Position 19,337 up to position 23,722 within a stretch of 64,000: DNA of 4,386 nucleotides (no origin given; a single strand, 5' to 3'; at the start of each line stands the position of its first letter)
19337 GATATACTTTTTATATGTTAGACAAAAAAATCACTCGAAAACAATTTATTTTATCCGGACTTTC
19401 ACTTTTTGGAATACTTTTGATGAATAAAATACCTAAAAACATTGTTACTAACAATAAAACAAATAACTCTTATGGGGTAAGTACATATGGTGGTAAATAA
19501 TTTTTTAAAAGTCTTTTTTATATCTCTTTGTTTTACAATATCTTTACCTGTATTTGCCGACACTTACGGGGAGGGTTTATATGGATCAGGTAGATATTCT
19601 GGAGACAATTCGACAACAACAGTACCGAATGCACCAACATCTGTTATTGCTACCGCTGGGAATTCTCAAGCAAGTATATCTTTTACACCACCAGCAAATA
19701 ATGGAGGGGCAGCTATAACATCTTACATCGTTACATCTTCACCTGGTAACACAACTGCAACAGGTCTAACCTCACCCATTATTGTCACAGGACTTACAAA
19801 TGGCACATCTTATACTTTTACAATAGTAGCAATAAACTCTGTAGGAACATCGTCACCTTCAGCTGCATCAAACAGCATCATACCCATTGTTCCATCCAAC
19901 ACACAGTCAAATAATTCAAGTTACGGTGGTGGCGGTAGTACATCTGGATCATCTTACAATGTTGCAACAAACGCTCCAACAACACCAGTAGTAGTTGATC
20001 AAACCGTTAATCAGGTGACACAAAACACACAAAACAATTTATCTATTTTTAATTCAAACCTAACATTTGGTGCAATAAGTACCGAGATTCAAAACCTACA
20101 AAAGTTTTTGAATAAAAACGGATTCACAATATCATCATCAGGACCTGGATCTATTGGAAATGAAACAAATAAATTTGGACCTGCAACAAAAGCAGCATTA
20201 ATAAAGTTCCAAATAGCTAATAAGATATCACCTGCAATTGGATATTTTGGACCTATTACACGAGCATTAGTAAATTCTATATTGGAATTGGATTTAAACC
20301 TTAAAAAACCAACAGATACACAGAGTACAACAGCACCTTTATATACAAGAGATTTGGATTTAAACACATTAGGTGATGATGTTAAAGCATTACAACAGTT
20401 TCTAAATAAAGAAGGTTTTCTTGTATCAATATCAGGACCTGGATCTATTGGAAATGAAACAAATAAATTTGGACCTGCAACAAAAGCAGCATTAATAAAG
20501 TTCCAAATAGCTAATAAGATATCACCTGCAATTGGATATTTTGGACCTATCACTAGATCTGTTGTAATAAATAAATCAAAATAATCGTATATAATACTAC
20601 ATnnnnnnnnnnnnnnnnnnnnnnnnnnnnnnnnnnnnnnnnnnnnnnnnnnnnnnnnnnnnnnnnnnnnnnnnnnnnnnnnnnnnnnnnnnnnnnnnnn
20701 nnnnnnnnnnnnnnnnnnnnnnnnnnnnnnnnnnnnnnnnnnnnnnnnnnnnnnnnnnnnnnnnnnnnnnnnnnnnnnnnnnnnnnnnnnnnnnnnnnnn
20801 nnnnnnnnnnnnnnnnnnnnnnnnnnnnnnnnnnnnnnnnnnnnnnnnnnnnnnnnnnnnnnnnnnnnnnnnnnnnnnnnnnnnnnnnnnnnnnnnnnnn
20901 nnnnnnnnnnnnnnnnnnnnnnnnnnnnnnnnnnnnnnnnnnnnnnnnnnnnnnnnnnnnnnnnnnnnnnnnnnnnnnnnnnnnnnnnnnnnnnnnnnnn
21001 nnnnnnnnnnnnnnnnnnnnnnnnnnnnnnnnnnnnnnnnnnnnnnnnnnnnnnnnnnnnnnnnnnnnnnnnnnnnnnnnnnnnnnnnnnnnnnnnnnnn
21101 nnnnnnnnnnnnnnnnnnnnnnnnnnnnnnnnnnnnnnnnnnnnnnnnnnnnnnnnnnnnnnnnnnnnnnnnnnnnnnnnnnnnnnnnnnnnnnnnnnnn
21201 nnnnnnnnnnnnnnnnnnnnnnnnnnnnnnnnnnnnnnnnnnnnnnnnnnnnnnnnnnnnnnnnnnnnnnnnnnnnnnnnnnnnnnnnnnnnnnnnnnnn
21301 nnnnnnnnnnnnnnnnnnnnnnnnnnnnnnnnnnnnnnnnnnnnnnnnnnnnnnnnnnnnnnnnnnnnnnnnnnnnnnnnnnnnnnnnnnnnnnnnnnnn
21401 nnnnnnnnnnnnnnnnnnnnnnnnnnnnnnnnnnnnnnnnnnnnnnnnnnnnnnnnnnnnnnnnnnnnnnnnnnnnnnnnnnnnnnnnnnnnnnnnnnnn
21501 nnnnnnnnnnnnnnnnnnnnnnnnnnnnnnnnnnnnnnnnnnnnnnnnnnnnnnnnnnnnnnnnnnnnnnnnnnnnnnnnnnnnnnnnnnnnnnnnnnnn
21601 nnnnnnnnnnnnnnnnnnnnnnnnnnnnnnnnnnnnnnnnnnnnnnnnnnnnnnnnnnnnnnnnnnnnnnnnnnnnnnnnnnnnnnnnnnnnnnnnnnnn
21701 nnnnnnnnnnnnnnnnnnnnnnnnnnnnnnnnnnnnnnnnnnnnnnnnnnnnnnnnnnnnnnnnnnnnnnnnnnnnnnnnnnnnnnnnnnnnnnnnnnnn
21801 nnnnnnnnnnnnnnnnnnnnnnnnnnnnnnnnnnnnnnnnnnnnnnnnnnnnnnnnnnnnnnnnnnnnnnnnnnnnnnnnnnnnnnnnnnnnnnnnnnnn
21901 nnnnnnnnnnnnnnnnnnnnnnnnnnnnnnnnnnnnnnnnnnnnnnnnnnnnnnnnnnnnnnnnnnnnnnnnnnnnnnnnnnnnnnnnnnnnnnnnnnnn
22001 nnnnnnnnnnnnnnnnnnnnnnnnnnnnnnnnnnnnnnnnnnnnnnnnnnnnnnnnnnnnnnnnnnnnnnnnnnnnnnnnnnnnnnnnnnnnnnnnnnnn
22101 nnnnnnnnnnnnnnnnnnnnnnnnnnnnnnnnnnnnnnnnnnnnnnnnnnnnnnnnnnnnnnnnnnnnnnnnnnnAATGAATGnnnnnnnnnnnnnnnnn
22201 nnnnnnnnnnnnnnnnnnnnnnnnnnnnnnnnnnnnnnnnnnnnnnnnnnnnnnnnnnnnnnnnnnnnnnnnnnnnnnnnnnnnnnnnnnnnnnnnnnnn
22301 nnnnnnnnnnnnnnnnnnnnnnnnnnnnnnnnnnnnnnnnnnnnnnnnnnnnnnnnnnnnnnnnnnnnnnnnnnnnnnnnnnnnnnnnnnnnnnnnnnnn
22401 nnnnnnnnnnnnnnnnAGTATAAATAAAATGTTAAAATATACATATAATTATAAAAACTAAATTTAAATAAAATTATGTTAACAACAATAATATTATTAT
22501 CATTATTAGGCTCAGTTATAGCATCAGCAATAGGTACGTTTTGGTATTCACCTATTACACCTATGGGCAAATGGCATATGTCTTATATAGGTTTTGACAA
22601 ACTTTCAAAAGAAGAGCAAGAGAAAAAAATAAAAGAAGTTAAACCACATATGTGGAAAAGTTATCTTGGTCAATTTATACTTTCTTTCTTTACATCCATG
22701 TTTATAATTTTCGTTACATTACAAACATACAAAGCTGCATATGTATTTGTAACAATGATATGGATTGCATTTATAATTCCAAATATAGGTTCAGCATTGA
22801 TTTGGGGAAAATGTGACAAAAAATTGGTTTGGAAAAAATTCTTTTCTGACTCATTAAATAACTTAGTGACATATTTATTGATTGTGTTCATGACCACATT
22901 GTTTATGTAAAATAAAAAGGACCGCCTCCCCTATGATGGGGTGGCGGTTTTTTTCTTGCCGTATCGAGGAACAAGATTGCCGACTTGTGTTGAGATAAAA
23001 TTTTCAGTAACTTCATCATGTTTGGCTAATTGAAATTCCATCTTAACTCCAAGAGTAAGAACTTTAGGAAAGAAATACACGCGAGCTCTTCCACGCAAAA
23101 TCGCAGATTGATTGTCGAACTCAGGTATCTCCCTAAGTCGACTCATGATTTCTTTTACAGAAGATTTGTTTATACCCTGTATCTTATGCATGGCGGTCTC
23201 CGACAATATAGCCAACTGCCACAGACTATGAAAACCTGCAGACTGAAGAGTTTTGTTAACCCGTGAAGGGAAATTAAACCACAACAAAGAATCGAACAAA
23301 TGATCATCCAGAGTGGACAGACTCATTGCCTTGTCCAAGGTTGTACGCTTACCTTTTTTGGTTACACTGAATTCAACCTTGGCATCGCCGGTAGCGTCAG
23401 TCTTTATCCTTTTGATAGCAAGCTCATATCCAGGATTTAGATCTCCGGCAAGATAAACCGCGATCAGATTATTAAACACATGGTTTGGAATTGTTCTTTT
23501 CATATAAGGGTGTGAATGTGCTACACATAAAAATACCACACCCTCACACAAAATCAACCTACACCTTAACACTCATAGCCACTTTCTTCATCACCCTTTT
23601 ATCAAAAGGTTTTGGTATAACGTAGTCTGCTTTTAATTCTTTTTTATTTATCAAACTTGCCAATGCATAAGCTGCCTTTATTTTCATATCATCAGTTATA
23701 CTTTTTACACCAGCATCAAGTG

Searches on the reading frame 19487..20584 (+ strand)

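Call 52: search_protein_families(library=pfam, proteins=[window:19487-20584:+], max_evalue=0.0001)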
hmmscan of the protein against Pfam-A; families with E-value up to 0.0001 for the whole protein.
window:19487-20584:+ (365 aa): 2 families
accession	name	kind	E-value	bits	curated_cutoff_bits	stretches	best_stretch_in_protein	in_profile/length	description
PF01471.23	PG_binding_1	-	2.1e-18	66.7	23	2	296-346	2-44/57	Putative peptidoglycan binding domain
PF00041.27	fn3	-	6.3e-11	42.8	25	1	49-129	2-82/84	Fibronectin type III domain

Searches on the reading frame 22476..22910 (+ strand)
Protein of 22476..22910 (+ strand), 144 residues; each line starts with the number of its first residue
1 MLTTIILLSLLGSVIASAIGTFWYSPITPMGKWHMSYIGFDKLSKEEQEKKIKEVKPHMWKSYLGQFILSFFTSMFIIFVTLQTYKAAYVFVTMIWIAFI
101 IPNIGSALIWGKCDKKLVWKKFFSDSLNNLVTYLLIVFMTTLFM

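Call 34: search_protein_families(library=pfam, proteins=[window:22476-22910:+], max_evalue=0.01)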
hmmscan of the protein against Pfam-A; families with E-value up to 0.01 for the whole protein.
window:22476-22910:+ (144 aa): 1 family
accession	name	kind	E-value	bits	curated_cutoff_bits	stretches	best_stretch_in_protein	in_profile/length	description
PF08570.15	DUF1761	-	1.7e-13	51.3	31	1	10-119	4-105/123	Protein of unknown function (DUF1761)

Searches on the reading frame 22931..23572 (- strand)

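Call 9: search_protein_families(library=pfam, proteins=[window:22931-23572:-], max_evalue=0.01)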
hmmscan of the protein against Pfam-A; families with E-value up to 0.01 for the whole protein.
window:22931-23572:- (213 aa): 2 families
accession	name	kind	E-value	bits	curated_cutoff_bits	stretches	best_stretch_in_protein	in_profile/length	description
PF03118.21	RNA_pol_A_CTD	-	6.4e-06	26.2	23.8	1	99-148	18-67/67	Bacterial RNA polymerase, alpha chain C terminal domain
PF21946.1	LppM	-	0.0037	18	27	1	62-108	80-126/153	LppM domain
